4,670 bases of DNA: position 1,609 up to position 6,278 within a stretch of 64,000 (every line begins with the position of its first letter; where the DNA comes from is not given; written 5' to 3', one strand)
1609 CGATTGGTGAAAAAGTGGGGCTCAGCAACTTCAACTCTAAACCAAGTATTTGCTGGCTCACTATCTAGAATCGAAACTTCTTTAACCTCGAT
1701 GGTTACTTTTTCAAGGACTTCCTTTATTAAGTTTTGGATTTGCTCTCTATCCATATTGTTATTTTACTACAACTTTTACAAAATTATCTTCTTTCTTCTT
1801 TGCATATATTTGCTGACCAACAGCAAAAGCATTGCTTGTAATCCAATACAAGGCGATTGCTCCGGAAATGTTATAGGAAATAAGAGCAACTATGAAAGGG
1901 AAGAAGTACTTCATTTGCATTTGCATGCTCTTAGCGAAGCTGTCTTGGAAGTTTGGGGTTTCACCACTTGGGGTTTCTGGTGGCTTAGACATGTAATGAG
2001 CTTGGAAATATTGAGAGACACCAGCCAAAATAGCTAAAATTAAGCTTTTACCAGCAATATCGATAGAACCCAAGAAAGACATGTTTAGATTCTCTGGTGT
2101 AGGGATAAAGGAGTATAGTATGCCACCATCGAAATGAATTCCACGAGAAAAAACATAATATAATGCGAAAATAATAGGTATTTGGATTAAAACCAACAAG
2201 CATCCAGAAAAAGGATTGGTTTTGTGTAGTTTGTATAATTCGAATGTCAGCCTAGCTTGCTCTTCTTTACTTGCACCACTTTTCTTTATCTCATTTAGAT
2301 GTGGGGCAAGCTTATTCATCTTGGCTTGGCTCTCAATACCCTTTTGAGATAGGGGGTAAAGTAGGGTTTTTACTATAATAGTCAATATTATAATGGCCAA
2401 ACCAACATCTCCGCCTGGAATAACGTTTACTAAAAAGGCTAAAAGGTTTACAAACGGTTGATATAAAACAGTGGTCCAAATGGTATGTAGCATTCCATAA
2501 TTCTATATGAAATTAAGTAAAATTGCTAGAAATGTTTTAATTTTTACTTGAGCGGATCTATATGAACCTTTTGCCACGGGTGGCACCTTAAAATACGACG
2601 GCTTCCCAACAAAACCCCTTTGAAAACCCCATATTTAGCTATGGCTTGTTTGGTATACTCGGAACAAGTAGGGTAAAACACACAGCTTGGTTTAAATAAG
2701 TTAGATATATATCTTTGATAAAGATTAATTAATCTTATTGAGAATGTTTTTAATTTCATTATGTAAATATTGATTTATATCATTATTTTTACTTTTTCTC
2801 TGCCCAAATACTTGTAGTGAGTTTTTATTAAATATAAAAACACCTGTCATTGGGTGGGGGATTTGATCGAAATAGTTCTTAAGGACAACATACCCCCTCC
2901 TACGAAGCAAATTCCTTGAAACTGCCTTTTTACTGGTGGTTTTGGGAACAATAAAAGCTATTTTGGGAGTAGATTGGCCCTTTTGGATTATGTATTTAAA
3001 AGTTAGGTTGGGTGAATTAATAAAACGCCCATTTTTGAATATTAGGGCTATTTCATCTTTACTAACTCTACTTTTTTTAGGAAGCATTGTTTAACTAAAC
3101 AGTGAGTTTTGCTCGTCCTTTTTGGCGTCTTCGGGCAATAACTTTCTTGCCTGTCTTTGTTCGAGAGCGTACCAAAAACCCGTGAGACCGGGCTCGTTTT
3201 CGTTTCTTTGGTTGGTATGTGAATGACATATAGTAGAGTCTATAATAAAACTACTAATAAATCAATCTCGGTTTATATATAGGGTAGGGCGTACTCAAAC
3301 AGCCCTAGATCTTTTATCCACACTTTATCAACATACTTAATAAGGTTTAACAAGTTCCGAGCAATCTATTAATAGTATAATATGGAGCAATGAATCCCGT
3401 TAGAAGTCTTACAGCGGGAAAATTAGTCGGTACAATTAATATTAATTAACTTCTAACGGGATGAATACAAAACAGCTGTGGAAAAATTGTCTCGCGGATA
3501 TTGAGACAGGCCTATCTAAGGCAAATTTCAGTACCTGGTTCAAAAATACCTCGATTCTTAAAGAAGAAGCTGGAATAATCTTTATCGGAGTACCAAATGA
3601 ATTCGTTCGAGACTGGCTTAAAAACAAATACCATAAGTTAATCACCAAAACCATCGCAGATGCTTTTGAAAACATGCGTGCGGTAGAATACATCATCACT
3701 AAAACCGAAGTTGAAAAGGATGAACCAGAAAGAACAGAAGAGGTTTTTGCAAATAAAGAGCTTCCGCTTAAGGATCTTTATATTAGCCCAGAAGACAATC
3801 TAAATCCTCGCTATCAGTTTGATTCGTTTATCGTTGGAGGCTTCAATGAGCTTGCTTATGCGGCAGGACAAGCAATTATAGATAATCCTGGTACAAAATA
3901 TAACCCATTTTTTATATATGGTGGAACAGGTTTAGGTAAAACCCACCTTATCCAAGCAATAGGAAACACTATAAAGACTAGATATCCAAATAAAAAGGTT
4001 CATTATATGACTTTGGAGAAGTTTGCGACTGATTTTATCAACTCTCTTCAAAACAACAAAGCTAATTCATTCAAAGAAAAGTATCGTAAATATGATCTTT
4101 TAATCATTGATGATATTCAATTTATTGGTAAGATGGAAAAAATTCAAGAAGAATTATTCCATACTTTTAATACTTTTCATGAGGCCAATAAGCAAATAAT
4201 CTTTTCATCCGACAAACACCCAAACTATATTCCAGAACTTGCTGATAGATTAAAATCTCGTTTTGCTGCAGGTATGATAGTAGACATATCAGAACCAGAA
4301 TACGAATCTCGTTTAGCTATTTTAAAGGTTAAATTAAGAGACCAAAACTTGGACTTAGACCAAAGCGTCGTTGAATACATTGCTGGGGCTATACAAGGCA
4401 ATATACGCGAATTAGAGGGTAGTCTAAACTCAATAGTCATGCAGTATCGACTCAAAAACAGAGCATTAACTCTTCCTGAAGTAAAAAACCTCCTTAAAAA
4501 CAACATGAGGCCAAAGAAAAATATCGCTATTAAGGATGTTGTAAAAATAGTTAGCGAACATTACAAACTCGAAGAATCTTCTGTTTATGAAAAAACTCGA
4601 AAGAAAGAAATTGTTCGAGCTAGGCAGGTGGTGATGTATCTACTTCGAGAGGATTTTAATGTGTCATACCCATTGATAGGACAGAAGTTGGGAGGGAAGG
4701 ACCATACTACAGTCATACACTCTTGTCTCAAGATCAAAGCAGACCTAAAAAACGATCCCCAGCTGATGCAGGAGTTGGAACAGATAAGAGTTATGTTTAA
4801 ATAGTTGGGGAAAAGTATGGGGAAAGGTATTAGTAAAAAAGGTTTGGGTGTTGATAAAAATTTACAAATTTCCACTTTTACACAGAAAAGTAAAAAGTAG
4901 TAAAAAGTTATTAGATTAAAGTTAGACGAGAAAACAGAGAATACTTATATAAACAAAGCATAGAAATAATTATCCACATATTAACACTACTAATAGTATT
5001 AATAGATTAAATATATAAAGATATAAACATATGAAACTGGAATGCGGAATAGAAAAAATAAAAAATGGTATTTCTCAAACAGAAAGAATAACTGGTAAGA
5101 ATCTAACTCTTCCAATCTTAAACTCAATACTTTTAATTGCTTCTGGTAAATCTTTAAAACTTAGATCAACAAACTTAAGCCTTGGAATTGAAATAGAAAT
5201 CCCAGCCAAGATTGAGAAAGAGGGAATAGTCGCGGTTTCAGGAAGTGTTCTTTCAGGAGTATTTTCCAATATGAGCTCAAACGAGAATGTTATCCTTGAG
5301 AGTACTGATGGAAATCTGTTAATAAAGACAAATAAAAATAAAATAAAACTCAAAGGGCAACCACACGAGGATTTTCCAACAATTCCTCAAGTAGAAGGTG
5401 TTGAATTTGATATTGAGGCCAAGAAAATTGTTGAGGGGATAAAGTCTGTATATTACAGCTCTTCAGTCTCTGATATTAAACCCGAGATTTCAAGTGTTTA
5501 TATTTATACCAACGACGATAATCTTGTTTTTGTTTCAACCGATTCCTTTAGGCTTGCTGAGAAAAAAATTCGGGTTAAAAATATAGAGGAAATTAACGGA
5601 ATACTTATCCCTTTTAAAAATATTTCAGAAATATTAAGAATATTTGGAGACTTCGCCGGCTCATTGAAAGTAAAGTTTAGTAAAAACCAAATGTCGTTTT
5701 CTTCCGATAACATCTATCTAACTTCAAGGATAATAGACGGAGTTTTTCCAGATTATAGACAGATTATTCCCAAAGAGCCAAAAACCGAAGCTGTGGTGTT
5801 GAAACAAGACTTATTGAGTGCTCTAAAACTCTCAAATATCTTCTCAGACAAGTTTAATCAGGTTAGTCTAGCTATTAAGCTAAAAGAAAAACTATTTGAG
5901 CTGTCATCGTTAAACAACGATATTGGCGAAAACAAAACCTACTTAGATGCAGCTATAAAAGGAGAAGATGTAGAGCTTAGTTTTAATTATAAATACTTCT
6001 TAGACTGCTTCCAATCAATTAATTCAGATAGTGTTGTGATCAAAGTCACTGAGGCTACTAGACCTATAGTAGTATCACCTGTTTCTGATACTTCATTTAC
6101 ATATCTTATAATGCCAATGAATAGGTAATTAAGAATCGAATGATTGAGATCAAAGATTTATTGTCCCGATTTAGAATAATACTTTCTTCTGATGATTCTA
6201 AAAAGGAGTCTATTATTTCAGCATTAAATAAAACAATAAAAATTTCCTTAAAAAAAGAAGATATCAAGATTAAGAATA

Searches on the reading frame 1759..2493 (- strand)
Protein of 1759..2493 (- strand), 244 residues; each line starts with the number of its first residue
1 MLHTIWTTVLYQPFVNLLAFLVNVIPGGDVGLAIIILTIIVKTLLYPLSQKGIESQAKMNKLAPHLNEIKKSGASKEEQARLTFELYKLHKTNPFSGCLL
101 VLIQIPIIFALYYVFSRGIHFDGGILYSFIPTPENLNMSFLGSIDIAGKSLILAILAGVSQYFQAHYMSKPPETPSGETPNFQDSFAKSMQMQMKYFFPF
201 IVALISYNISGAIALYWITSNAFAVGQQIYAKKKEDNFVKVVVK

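Call 86: search_protein_families(library=pfam, proteins=[window:1759-2493:-], max_evalue=0.00001)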
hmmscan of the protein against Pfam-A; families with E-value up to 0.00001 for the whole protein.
window:1759-2493:- (244 aa): 1 family
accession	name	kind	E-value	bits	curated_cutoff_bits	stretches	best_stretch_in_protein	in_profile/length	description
PF02096.25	60KD_IMP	-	2.7e-44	151.4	35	1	31-232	2-162/163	60Kd inner membrane protein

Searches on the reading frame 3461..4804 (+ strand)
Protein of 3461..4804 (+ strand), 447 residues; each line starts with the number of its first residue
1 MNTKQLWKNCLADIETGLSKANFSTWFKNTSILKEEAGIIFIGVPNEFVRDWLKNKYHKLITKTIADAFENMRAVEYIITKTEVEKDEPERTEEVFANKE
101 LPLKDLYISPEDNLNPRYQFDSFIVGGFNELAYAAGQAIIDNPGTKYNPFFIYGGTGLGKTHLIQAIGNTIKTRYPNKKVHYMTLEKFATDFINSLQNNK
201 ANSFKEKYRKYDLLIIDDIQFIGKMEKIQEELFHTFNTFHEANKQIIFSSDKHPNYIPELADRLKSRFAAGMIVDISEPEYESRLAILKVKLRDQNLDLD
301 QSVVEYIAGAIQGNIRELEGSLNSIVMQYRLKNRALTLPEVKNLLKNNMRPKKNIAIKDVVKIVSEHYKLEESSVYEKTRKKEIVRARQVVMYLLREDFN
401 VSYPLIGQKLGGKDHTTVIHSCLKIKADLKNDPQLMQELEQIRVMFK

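Call 86: search_protein_families(library=pfam, proteins=[window:3461-4804:+], max_evalue=0.00001)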
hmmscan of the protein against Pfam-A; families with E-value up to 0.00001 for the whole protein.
window:3461-4804:+ (447 aa): 6 families
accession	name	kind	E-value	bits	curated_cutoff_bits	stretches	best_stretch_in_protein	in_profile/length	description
PF00308.24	Bac_DnaA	-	2e-67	226.8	23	1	114-275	1-162/162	Bacterial DnaA ATPAse domain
PF08299.17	Bac_DnaA_C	-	1.1e-24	86.7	31.5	1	357-425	1-69/69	Bacterial dnaA protein helix-turn-helix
PF11638.13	DnaA_N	-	4.1e-16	58.9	24.6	1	5-65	2-63/65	DnaA N-terminal domain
PF01695.23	IstB_IS21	-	5.3e-07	29.8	24.1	1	152-249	97-192/238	IstB-like ATP binding protein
PF00004.35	AAA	-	2.4e-06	28.5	21.2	1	152-268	3-127/131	ATPase family associated with various cellular activities (AAA)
PF13173.12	AAA_14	-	2.4e-06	28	27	1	148-267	3-114/129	AAA domain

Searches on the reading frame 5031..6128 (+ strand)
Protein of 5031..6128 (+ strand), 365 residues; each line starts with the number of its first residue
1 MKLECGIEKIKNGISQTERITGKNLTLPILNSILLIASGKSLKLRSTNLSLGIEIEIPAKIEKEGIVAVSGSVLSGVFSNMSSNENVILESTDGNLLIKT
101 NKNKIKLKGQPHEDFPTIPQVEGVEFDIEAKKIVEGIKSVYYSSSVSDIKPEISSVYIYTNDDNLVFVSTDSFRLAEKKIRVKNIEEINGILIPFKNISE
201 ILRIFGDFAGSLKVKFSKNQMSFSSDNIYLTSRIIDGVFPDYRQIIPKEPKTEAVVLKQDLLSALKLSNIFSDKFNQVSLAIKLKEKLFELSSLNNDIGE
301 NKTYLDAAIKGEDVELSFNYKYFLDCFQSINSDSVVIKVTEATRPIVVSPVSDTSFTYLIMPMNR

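Call 86: search_protein_families(library=pfam, proteins=[window:5031-6128:+], max_evalue=0.00001)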
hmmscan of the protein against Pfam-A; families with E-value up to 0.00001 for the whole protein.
window:5031-6128:+ (365 aa): 3 families
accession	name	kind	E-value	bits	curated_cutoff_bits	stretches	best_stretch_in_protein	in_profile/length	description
PF02768.20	DNA_pol3_beta_3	-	4.6e-25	88.2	27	1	243-363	1-120/121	DNA polymerase III beta subunit, C-terminal domain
PF02767.21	DNA_pol3_beta_2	-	2.2e-24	86.4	27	1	128-241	2-116/116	DNA polymerase III beta subunit, central domain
PF00712.24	DNA_pol3_beta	-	3.2e-21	76.1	24.4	1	1-119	1-120/120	DNA polymerase III beta subunit, N-terminal domain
